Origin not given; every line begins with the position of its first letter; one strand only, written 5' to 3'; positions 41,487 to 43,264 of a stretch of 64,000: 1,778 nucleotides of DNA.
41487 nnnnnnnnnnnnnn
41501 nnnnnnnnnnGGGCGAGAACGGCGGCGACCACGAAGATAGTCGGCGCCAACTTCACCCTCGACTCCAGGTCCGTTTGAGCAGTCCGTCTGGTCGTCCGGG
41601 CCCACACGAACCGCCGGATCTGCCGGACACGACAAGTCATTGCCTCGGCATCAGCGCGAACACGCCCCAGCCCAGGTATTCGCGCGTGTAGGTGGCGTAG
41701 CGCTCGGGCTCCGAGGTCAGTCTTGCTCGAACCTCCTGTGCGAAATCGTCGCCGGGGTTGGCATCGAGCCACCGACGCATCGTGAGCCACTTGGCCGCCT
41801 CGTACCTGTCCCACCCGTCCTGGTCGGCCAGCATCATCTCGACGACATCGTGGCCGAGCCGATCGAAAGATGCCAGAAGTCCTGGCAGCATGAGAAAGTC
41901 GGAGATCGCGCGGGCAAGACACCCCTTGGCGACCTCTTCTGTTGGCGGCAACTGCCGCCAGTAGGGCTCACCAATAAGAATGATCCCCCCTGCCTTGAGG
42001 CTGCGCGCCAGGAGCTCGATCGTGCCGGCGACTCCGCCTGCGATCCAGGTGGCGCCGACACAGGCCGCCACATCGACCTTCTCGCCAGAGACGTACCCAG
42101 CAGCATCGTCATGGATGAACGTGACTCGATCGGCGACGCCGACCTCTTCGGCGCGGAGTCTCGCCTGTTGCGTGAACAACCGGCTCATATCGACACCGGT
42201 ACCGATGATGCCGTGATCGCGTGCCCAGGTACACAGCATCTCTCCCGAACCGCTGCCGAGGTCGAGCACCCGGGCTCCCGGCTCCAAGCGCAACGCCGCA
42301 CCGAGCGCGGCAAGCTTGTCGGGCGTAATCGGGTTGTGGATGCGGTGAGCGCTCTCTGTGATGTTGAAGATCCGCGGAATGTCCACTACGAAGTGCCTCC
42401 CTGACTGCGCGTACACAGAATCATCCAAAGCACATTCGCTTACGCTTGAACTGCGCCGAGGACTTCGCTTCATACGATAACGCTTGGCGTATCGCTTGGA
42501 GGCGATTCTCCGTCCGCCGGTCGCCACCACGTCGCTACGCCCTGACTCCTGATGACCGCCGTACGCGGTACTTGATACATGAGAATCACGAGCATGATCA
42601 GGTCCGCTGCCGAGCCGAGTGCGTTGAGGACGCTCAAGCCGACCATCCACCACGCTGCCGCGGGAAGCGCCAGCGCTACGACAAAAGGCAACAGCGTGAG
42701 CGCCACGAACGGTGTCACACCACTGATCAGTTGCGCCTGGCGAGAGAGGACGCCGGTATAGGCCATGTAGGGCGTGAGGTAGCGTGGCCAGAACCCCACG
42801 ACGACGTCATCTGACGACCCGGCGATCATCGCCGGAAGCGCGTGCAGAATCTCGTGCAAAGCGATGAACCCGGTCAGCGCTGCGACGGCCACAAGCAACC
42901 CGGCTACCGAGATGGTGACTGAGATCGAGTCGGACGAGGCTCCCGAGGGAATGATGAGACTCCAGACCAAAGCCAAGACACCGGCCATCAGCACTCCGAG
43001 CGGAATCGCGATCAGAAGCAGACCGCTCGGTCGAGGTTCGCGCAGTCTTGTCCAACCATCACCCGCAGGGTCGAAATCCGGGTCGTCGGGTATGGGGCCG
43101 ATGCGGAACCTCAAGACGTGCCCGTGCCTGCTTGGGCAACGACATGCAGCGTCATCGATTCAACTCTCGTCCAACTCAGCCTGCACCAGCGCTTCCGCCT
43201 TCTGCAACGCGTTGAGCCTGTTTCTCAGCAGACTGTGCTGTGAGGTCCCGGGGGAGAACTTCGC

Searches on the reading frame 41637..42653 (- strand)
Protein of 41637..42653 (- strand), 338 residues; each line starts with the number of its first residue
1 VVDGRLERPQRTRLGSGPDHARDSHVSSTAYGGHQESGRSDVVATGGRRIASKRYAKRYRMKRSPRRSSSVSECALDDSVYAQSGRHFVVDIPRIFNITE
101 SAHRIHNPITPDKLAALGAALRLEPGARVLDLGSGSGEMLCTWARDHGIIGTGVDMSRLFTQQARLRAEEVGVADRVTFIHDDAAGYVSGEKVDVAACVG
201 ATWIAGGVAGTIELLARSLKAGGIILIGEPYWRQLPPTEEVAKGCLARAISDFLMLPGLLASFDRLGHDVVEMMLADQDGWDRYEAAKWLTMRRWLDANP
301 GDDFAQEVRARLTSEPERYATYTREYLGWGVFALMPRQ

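Call 4: search_protein_families(library=pfam, max_evalue=0.1, proteins=[window:41637-42653:-])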
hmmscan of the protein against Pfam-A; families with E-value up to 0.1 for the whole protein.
window:41637-42653:- (338 aa): 9 families
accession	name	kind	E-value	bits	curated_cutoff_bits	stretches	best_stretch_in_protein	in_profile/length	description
PF13847.12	Methyltransf_31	-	2.5e-09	37.4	27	1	124-245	2-126/145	Methyltransferase domain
PF13649.12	Methyltransf_25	-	4.1e-09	37.5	27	1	129-223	1-97/97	Methyltransferase domain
PF08241.18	Methyltransf_11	-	1.1e-07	32.8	21.2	1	130-227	1-95/95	Methyltransferase domain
PF13489.12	Methyltransf_23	-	1e-06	29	27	1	114-230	13-119/164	Methyltransferase domain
PF08242.18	Methyltransf_12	-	4.5e-06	27.7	30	1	130-225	1-98/98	Methyltransferase domain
PF02353.26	CMAS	-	1.2e-05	25.2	27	1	113-183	50-120/273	Mycolic acid cyclopropane synthetase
PF01135.25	PCMT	-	0.00019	21.7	20.3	1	113-227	61-171/210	Protein-L-isoaspartate(D-aspartate) O-methyltransferase (PCMT)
PF07021.18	MetW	-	0.0016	18.6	21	1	123-158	11-46/193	Methionine biosynthesis protein MetW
PF08704.16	GCD14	-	0.073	13.2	26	1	110-186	26-103/247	tRNA methyltransferase complex GCD14 subunit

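Call 5: search_protein_families(library=ncbifam, max_evalue=0.1, proteins=[window:41637-42653:-])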
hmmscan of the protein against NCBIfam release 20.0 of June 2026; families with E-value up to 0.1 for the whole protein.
window:41637-42653:- (338 aa): 36 families (the best 25 are shown)
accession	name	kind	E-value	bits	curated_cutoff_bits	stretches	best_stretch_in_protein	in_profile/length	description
NF045667.1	MTase_DVU1556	equivalog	8.6e-09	35.2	155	1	119-250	16-146/213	DVU_1556 family methyltransferase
NF043040.1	corrin_prot_MT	hypoth_equivalog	1.2e-08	34.7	180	1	123-189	38-104/216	corrinoid protein-associated methyltransferase CpaM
NF040703.1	cyclopro_CfaB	exception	7.3e-08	31.6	650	1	112-226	146-262/393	C17 cyclopropane fatty acid synthase CfaB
NF050150.1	RiPP_MTase_ApyS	equivalog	6.8e-07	28.8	400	1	113-187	132-204/323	RiPP biosynthesis methyltransferase ApyS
NF053839.1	CPFASynBruc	equivalog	2.5e-06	26.7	600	1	117-183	166-232/410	cyclopropane fatty acid synthase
TIGR02021.1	BchM-ChlM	equivalog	9.8e-06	25.1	158.9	1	125-186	54-114/218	magnesium protoporphyrin IX methyltransferase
NF008823.0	PRK11873.1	subfamily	1.4e-05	24.8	263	1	121-228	73-182/272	arsenite methyltransferase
NF008686.0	PRK11705.1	equivalog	5.9e-05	22.3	400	1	112-174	154-216/383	cyclopropane fatty acyl phospholipid synthase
TIGR03534.1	RF_mod_PrmC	equivalog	8.4e-05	22.1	199.1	1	124-195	87-159/253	peptide chain release factor N(5)-glutamine methyltransferase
TIGR01934.1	MenG_MenH_UbiE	subfamily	9.2e-05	21.8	158.35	1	122-186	36-99/223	ubiquinone/menaquinone biosynthesis methyltransferase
TIGR01983.1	UbiG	equivalog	0.00013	21.4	102.95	1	126-226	50-150/228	bifunctional 2-polyprenyl-6-hydroxyphenol methylase/3-demethylubiquinol 3-O-methyltransferase UbiG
TIGR02469.1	CbiT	equivalog_domain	0.00017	21.8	78.3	1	119-227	13-120/124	precorrin-6Y C5,15-methyltransferase (decarboxylating) subunit CbiT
TIGR02081.1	metW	equivalog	0.00017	21.2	189.5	1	123-158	11-46/194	methionine biosynthesis protein MetW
NF001244.0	PRK00216.1-5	equivalog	0.00017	20.9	216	1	123-185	46-110/236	bifunctional demethylmenaquinone methyltransferase/2-methoxy-6-polyprenyl-1,4-benzoquinol methylase UbiE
TIGR04543.1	ketoArg_3Met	equivalog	0.00017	20.8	425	1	126-194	150-218/336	2-ketoarginine methyltransferase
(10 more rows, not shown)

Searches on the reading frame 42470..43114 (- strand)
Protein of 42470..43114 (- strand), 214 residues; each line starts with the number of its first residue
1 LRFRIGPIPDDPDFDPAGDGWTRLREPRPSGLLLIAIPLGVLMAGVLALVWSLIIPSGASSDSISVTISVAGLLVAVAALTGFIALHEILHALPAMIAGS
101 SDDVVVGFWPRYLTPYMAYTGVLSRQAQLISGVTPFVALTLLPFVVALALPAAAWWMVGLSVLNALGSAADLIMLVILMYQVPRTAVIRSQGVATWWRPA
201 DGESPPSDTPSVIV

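Call 4: search_protein_families(library=pfam, max_evalue=0.1, proteins=[window:42470-43114:-])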
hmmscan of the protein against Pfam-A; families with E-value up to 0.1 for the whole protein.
window:42470-43114:- (214 aa): 1 family
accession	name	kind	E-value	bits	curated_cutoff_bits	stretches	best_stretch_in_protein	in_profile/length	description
PF11667.14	DUF3267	-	7e-18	65.4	27.1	1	83-186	4-107/108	Putative zincin peptidase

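Call 5: search_protein_families(library=ncbifam, max_evalue=0.1, proteins=[window:42470-43114:-])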
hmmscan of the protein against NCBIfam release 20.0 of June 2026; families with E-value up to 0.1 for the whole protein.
window:42470-43114:- (214 aa): 0 families

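Call 44: search_protein_families(library=phrogs, proteins=[window:42470-43114:-], max_evalue=0.1)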
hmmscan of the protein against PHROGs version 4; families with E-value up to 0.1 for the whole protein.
window:42470-43114:- (214 aa): 0 families

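Call 45: search_protein_families(library=padloc, proteins=[window:42470-43114:-], max_evalue=0.1)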
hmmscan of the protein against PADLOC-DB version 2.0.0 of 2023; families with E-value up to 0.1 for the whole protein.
window:42470-43114:- (214 aa): 0 families

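Call 55: find_encoding_contigs(protein=window:42470-43114:-, flank=8000, max_places=6)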
Protein window:42470-43114:- (214 aa): no gene with exactly this product is on record in the collection.
